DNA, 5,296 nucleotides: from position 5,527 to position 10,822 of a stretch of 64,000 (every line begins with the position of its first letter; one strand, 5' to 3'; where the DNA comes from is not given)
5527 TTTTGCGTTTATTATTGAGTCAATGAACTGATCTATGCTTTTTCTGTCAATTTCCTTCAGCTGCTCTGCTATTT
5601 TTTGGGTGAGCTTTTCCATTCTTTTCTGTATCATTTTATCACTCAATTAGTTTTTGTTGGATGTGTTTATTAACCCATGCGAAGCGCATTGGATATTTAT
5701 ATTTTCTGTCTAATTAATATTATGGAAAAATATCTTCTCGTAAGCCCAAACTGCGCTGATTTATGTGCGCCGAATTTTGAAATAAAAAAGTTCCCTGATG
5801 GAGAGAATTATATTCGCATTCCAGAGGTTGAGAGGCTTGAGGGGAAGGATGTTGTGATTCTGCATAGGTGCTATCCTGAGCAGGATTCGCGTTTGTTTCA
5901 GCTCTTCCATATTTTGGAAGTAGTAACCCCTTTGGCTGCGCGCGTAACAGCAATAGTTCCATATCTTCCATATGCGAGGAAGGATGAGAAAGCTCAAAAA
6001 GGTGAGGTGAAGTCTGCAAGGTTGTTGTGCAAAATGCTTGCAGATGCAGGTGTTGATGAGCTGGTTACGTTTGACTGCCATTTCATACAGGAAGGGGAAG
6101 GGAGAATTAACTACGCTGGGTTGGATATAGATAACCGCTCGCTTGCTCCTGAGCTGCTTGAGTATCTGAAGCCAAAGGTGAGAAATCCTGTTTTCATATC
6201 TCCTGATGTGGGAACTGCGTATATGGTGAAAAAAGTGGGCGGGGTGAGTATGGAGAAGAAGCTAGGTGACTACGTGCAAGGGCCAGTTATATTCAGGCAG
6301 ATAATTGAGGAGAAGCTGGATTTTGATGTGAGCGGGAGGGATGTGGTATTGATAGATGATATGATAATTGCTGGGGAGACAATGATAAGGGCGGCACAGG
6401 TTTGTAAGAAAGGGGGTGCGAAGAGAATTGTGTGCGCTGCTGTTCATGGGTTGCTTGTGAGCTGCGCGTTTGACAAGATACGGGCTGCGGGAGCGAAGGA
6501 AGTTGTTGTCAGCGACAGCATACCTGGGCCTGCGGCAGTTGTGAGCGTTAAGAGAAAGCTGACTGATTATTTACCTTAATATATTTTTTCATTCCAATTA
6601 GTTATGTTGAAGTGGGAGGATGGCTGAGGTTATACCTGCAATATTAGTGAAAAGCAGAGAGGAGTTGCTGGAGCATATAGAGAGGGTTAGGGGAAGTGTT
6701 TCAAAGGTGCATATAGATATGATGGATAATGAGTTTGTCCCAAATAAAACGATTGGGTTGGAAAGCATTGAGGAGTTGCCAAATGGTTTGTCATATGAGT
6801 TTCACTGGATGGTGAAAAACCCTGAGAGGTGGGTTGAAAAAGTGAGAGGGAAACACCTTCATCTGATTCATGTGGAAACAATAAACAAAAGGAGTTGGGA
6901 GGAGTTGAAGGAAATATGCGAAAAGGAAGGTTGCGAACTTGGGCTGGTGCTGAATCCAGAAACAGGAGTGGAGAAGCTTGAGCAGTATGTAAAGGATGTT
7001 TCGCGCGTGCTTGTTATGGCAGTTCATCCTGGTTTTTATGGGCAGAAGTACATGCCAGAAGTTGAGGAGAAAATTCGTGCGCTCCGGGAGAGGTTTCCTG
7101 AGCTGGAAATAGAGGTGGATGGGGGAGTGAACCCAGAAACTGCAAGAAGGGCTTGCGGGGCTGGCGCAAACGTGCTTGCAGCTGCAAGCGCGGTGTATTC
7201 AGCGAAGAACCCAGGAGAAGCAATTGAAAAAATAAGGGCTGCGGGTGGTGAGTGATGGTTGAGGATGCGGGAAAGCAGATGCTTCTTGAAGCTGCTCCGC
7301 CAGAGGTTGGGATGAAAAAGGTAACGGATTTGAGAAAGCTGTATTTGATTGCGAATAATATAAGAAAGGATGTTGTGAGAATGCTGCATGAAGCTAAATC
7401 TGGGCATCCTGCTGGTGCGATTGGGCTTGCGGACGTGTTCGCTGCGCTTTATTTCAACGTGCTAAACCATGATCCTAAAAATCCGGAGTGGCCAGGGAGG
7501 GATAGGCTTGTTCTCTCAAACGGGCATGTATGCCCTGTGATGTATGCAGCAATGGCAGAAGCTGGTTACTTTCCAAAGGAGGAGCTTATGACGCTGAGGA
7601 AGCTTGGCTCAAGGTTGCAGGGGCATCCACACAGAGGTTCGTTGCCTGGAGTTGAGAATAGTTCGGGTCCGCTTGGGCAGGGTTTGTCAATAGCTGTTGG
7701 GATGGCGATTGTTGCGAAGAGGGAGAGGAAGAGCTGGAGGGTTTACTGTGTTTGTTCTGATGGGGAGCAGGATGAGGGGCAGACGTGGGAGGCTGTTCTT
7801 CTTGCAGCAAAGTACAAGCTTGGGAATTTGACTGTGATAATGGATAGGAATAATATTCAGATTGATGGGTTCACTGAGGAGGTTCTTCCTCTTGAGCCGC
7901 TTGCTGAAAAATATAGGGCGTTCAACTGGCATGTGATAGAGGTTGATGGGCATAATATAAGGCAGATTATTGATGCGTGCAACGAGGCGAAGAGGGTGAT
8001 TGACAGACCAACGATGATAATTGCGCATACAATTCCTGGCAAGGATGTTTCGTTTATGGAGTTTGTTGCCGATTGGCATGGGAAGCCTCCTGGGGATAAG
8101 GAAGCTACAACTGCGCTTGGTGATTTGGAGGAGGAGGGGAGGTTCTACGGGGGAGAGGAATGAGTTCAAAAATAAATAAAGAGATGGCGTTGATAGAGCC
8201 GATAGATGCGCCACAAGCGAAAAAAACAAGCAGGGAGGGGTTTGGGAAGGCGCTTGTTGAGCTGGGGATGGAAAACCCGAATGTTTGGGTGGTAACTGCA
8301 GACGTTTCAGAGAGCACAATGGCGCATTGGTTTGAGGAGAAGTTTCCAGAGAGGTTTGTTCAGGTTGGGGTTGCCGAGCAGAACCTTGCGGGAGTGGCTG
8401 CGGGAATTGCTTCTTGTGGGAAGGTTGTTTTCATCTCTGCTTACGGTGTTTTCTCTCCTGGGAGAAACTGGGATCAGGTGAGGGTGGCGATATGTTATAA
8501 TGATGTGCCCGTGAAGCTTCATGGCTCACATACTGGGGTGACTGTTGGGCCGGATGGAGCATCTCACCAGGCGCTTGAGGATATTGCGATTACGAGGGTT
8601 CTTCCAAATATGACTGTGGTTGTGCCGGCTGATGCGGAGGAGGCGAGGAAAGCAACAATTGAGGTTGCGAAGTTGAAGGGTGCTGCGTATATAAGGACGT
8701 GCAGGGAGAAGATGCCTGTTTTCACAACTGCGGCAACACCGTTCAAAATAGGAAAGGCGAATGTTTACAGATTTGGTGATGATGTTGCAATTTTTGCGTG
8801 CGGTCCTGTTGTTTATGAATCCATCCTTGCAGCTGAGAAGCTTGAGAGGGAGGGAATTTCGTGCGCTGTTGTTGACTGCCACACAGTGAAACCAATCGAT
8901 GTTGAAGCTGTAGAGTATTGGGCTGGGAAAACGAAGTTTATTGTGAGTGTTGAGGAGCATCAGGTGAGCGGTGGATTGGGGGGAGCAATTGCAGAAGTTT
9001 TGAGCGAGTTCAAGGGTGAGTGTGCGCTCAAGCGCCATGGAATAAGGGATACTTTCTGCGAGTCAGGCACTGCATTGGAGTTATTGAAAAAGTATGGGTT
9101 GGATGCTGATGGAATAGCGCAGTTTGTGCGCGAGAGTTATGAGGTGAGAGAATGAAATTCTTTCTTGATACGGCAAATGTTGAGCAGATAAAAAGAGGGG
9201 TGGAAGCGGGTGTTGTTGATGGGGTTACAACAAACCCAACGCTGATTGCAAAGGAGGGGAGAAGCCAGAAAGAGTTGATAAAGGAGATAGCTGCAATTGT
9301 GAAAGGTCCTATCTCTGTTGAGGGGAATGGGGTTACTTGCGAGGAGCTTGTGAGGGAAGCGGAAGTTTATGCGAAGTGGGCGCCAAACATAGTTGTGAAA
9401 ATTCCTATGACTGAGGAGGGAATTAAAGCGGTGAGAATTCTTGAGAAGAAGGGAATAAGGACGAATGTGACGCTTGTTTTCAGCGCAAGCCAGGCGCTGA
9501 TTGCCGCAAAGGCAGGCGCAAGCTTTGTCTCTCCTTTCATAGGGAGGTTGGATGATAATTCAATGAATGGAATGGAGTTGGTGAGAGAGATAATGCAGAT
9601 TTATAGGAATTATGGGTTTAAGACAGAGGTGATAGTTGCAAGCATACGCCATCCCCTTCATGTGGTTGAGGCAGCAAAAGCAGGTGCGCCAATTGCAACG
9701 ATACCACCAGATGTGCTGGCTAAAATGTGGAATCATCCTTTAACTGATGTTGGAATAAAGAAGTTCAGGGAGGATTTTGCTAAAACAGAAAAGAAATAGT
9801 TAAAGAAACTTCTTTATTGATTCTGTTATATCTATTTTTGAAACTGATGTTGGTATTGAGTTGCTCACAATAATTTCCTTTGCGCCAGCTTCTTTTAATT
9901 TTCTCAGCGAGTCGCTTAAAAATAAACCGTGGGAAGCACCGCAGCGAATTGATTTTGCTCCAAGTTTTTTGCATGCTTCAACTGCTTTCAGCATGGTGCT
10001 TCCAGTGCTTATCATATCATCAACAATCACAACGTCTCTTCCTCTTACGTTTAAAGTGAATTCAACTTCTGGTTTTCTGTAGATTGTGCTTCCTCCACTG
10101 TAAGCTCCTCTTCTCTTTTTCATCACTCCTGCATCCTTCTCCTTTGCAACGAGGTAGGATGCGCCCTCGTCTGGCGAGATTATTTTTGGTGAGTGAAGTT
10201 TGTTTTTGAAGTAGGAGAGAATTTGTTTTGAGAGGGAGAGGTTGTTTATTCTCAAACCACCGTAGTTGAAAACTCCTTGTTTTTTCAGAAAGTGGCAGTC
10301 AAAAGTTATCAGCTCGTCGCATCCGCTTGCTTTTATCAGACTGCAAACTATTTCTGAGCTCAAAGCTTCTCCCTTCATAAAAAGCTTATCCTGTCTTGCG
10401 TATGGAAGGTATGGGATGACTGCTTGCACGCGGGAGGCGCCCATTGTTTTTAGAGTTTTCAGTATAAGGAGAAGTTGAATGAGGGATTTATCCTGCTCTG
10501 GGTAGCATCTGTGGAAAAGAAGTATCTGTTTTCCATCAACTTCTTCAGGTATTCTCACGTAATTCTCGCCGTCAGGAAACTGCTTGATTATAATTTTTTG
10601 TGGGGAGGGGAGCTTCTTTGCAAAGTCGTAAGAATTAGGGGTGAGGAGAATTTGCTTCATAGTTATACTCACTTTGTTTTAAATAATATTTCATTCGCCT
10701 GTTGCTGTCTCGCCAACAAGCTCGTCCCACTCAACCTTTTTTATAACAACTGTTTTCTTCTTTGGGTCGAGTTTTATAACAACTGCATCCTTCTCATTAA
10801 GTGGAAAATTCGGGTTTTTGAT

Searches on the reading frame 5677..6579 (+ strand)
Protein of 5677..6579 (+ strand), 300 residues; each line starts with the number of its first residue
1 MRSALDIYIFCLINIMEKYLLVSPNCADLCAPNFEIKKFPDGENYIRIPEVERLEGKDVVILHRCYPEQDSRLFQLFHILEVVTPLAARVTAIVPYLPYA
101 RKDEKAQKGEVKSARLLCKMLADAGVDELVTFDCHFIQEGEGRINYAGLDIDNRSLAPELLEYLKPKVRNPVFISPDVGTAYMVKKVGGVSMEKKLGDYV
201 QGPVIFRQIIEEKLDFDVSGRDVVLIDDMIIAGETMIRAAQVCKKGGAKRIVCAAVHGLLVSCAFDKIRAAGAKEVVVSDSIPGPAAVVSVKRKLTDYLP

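Call 40: search_protein_families(library=pfam, proteins=[window:5677-6579:+], max_evalue=0.00001)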
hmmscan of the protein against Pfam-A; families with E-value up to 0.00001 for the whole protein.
window:5677-6579:+ (300 aa): 3 families
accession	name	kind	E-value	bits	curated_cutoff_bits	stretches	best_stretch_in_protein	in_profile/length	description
PF13793.12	Pribosyltran_N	-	1.4e-17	64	25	1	33-125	26-117/117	N-terminal domain of ribose phosphate pyrophosphokinase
PF14572.12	Pribosyl_synth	-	1.5e-11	45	27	1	217-288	80-151/184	Phosphoribosyl synthetase-associated domain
PF00156.33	Pribosyltran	-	5e-07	29.6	26.3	1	209-257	75-124/158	Phosphoribosyl transferase domain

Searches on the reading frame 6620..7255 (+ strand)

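Call 40: search_protein_families(library=pfam, proteins=[window:6620-7255:+], max_evalue=0.00001)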
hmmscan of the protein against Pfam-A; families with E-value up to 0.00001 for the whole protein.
window:6620-7255:+ (211 aa): 1 family
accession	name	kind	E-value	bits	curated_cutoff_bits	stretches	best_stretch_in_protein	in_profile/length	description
PF00834.25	Ribul_P_3_epim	-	3.4e-45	154.3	21.1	1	4-193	2-198/198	Ribulose-phosphate 3 epimerase family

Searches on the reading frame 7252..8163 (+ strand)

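Call 40: search_protein_families(library=pfam, proteins=[window:7252-8163:+], max_evalue=0.00001)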
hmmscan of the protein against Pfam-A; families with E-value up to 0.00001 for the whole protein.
window:7252-8163:+ (303 aa): 3 families
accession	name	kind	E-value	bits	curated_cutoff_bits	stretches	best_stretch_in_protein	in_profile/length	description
PF00456.26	Transketolase_N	-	1.1e-63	215.6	22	1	33-286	5-269/334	Transketolase, thiamine diphosphate binding domain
PF13292.11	DXP_synthase_N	-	4.6e-10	39.7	21.2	1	27-204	15-175/274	1-deoxy-D-xylulose-5-phosphate synthase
PF00676.26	E1_dh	-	2.7e-07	30.3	22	1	118-250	81-211/300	Dehydrogenase E1 component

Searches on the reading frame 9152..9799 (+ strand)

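Call 40: search_protein_families(library=pfam, proteins=[window:9152-9799:+], max_evalue=0.00001)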
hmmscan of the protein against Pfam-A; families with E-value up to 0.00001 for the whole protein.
window:9152-9799:+ (215 aa): 1 family
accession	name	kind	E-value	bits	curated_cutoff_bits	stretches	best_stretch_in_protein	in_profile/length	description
PF00923.25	TAL_FSA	-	6.1e-60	203.4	27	1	3-213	1-282/285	Transaldolase/Fructose-6-phosphate aldolase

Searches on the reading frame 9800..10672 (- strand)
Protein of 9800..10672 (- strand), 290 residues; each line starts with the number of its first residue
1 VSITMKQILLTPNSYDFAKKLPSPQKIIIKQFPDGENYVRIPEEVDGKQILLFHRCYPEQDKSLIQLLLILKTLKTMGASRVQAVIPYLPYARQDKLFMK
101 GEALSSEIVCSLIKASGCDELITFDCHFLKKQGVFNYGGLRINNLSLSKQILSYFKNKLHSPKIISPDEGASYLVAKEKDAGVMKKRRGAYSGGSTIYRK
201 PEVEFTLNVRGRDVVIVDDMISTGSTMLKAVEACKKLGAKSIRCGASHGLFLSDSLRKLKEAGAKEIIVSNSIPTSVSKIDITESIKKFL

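Call 41: search_protein_families(library=pfam, proteins=[window:9800-10672:-], max_evalue=0.00001)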
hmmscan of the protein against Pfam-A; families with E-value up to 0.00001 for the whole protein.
window:9800-10672:- (290 aa): 3 families
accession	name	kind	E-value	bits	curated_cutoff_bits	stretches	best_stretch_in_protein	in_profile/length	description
PF13793.12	Pribosyltran_N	-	7.7e-25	87.5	25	1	26-117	26-117/117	N-terminal domain of ribose phosphate pyrophosphokinase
PF14572.12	Pribosyl_synth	-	2.7e-13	50.7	27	1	199-282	71-154/184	Phosphoribosyl synthetase-associated domain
PF00156.33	Pribosyltran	-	8.6e-12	45.1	26.3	1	202-265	78-138/158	Phosphoribosyl transferase domain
